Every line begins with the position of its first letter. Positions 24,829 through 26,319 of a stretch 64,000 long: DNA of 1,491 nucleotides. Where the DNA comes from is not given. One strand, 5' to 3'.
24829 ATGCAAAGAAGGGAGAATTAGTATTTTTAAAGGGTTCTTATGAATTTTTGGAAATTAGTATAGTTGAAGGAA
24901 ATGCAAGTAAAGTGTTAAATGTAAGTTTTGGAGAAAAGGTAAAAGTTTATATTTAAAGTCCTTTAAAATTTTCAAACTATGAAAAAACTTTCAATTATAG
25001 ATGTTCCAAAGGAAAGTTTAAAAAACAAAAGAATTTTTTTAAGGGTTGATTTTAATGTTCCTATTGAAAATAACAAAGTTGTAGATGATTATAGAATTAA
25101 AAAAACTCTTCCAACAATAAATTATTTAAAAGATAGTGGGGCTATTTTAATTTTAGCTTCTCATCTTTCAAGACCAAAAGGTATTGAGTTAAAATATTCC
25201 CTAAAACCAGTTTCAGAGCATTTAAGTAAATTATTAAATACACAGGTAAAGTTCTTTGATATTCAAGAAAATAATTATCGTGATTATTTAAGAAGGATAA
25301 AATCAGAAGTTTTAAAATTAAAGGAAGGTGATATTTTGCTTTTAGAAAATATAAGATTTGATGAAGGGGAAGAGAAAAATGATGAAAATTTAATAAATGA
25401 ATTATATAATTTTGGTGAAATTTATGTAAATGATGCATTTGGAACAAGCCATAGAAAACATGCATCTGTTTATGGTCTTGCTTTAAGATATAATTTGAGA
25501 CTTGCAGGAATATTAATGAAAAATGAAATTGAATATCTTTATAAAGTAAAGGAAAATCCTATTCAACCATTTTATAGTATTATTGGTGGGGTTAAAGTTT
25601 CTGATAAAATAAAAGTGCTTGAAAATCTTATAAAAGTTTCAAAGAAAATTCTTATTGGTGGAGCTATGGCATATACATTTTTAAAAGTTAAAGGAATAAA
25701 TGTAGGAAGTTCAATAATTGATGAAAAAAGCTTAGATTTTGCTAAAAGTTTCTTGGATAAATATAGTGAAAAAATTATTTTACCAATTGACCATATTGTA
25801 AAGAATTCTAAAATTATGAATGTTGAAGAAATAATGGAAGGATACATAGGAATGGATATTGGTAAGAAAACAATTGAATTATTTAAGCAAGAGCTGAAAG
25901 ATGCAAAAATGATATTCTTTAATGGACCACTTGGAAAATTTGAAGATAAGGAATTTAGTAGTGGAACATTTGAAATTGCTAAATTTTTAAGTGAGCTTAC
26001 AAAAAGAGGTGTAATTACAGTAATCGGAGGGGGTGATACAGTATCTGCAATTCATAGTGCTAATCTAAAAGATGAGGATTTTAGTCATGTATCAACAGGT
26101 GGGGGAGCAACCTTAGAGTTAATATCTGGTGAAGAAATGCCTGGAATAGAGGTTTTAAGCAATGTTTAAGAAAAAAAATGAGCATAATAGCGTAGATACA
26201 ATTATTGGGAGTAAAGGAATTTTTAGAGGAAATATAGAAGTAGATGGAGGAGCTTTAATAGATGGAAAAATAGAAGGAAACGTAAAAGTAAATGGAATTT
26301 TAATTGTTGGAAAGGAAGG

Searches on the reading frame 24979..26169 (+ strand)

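Call 30: search_protein_families(library=pfam, proteins=[window:24979-26169:+], max_evalue=0.00001)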
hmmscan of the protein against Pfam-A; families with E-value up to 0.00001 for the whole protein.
window:24979-26169:+ (396 aa): 1 family
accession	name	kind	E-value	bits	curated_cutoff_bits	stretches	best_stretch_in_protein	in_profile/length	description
PF00162.24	PGK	-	9.9e-133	443.2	27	1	13-385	5-379/379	Phosphoglycerate kinase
